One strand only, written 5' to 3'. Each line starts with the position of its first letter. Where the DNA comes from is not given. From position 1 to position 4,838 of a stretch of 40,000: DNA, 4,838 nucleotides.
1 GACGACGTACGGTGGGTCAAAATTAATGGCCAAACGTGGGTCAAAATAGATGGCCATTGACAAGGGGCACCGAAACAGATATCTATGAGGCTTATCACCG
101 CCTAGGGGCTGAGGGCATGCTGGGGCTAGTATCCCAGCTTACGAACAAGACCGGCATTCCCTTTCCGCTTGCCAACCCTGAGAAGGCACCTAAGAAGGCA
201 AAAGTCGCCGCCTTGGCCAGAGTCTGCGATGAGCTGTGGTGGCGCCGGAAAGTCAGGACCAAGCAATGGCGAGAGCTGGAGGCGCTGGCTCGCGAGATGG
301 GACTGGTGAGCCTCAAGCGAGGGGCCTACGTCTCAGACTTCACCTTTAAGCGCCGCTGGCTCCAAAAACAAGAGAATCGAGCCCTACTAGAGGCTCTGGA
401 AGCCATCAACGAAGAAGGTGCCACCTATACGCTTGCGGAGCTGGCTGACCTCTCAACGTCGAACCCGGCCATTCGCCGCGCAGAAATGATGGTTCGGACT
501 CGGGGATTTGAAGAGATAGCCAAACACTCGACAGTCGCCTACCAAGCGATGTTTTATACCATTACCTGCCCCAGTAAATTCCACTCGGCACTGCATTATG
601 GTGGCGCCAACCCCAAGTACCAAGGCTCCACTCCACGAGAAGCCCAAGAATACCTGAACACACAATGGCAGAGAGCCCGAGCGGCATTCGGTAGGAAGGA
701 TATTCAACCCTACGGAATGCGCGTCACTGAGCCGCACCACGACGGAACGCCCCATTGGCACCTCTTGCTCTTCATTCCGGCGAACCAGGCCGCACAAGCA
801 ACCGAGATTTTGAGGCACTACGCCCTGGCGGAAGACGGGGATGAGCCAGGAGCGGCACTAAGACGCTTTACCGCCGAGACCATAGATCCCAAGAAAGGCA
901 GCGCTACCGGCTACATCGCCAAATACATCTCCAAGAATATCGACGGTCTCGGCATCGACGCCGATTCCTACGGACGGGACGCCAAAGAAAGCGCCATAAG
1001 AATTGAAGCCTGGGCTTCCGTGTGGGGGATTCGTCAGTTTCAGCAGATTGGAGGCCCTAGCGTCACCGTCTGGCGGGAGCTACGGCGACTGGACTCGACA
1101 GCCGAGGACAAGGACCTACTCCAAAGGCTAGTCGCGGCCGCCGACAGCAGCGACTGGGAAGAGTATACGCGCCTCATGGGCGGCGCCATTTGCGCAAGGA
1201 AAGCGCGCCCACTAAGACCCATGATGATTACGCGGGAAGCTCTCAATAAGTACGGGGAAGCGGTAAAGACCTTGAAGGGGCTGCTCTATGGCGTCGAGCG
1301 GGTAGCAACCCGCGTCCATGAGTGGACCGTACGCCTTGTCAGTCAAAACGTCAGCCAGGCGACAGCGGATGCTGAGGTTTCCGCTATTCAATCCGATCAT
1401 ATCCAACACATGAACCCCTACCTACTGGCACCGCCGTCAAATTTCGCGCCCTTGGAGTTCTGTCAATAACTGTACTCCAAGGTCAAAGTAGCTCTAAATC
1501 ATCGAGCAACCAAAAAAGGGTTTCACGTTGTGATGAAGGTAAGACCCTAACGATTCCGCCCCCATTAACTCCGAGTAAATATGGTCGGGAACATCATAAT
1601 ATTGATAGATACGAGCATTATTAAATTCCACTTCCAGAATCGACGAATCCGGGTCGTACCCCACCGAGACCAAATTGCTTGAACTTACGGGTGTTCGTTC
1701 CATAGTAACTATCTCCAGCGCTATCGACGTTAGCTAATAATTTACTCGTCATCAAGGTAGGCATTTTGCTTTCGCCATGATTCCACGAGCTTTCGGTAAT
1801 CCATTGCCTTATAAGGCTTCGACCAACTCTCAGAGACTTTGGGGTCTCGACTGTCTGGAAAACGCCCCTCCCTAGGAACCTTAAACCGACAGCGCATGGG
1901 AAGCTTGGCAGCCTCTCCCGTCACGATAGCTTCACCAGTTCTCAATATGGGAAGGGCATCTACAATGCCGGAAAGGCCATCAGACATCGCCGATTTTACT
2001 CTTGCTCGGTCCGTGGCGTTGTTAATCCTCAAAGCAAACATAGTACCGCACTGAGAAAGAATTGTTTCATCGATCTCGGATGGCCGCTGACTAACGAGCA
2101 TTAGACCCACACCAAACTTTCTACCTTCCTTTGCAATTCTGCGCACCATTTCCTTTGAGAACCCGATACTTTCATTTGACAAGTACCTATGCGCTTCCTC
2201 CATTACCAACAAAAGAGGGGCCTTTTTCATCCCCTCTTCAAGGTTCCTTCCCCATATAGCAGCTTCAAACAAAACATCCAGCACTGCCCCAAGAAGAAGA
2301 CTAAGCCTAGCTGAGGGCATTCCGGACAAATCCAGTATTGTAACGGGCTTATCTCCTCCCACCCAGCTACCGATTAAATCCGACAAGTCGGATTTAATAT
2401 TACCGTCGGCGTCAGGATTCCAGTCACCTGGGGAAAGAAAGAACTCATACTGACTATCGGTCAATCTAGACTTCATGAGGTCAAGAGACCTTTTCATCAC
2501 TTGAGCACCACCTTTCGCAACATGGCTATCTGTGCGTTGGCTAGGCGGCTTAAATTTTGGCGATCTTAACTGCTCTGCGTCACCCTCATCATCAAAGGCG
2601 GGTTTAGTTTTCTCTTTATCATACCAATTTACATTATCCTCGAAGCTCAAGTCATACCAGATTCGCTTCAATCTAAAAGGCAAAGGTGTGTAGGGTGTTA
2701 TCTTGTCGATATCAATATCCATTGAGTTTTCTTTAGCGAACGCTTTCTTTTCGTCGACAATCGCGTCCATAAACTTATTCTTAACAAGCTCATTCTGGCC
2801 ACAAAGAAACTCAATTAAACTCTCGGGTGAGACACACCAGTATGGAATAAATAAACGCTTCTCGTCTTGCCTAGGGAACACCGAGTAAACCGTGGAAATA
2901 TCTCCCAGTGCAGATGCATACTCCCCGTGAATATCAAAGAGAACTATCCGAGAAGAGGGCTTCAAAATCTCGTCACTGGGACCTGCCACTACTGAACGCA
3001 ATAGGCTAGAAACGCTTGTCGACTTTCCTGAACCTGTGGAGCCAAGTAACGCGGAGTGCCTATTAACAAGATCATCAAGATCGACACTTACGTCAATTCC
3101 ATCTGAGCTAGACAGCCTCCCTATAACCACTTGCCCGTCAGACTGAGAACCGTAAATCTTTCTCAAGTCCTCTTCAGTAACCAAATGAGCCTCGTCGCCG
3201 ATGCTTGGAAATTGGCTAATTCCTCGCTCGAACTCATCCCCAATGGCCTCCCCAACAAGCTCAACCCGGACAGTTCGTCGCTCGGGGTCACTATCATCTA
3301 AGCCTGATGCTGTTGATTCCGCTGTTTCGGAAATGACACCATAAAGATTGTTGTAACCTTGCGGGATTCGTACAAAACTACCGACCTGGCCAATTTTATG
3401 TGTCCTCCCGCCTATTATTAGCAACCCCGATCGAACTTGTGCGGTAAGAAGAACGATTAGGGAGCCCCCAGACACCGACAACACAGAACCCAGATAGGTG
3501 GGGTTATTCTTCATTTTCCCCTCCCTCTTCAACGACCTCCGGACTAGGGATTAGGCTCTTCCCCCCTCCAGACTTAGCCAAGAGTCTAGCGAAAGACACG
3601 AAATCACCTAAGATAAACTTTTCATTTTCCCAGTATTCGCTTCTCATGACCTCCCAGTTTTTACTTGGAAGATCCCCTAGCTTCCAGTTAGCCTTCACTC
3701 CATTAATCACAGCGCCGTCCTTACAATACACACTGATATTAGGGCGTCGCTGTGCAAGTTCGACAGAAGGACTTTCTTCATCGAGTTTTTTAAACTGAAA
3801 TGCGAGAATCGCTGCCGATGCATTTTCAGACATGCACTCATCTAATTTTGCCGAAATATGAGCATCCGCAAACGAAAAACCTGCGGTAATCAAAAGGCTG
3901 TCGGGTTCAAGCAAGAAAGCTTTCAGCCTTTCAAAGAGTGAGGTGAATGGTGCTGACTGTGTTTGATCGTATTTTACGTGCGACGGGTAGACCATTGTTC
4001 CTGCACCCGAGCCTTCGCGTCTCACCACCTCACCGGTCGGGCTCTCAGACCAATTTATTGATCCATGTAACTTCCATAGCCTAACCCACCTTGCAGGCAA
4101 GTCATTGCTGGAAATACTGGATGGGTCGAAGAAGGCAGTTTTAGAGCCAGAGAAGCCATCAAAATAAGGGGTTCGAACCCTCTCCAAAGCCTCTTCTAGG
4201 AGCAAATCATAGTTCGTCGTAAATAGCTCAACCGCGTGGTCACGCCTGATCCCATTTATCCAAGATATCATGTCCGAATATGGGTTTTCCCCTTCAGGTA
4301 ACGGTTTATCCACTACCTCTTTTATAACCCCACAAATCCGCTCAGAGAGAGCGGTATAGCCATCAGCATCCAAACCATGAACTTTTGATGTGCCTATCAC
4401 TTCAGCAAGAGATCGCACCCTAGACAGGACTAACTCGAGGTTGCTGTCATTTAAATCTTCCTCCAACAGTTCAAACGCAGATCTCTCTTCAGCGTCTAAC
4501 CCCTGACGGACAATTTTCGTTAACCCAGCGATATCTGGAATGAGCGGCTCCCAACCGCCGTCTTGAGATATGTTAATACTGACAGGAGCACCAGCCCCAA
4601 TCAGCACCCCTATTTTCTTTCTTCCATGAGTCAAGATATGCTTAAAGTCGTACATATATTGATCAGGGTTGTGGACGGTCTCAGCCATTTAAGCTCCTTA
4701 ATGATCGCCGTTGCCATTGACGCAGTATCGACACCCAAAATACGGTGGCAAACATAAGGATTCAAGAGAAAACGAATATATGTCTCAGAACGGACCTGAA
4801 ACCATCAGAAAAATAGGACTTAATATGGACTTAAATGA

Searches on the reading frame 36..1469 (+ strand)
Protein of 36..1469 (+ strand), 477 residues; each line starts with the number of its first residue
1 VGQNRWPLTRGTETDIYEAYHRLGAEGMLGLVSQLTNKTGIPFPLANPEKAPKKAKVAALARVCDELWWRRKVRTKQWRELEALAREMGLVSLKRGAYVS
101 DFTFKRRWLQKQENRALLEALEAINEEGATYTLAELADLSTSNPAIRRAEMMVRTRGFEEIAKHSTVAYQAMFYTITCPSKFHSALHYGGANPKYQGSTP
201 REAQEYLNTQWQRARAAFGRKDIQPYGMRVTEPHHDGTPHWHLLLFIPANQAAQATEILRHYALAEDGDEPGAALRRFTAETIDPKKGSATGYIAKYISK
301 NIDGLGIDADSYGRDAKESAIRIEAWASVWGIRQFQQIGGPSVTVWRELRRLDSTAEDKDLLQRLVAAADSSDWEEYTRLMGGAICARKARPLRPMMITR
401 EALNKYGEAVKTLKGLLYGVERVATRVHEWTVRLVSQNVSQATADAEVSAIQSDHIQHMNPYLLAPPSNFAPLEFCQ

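Call 31: search_protein_families(library=pfam, proteins=[window:36-1469:+], max_evalue=0.00001)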
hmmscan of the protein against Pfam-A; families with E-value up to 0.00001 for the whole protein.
window:36-1469:+ (477 aa): 2 families
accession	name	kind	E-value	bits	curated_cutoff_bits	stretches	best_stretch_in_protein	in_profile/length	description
PF05840.19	Phage_GPA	-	4.7e-88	295.7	31.4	1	31-304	43-320/321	Bacteriophage replication gene A protein (GPA)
PF23343.2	REP_ORF2-G2P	-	1.2e-06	29.1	27.8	1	201-301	13-98/99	Replication-associated protein ORF2/G2P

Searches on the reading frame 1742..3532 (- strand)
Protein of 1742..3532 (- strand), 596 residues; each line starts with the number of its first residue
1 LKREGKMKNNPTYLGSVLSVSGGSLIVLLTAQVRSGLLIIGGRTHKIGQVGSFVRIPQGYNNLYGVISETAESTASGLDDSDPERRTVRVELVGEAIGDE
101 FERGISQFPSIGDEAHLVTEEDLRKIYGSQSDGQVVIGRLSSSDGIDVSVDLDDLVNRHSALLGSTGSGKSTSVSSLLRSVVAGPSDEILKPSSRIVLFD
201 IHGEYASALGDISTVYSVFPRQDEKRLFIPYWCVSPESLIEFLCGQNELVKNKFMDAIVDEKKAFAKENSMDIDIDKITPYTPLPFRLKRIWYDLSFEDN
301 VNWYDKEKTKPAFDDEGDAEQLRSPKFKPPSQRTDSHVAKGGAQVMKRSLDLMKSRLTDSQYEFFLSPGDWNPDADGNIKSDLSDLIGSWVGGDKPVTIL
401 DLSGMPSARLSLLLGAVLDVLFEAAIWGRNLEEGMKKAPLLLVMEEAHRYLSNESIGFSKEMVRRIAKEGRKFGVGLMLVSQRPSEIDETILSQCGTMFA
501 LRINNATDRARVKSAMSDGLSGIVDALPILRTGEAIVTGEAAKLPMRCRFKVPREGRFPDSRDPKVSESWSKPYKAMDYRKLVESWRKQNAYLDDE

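Call 31: search_protein_families(library=pfam, proteins=[window:1742-3532:-], max_evalue=0.00001)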
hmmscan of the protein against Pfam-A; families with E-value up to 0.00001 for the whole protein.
window:1742-3532:- (596 aa): 2 families
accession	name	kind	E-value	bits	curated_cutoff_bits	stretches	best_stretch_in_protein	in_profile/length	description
PF01935.23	DUF87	-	4.1e-29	102.7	23.2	1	135-418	1-217/220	Helicase HerA, central domain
PF05872.18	HerA_C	-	4e-08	32.8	22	1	436-538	255-362/502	Helicase HerA-like C-terminal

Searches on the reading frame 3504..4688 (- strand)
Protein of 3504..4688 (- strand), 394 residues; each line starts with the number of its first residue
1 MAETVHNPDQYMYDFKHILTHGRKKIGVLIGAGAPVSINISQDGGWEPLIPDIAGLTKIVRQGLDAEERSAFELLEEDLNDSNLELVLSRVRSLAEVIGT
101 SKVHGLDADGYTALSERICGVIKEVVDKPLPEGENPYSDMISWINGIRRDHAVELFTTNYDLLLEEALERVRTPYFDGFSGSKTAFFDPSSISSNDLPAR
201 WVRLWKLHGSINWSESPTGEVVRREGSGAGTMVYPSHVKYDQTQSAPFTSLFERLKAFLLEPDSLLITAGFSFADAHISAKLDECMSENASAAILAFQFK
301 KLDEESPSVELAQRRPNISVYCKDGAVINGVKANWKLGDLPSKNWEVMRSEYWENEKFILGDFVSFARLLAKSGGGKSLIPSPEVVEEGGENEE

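Call 31: search_protein_families(library=pfam, proteins=[window:3504-4688:-], max_evalue=0.00001)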
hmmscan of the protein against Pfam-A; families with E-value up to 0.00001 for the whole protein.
window:3504-4688:- (394 aa): 1 family
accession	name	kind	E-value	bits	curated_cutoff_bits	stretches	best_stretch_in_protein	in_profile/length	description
PF13289.12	SIR2_2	-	3.6e-17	63.2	24.5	1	154-302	2-124/141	SIR2-like domain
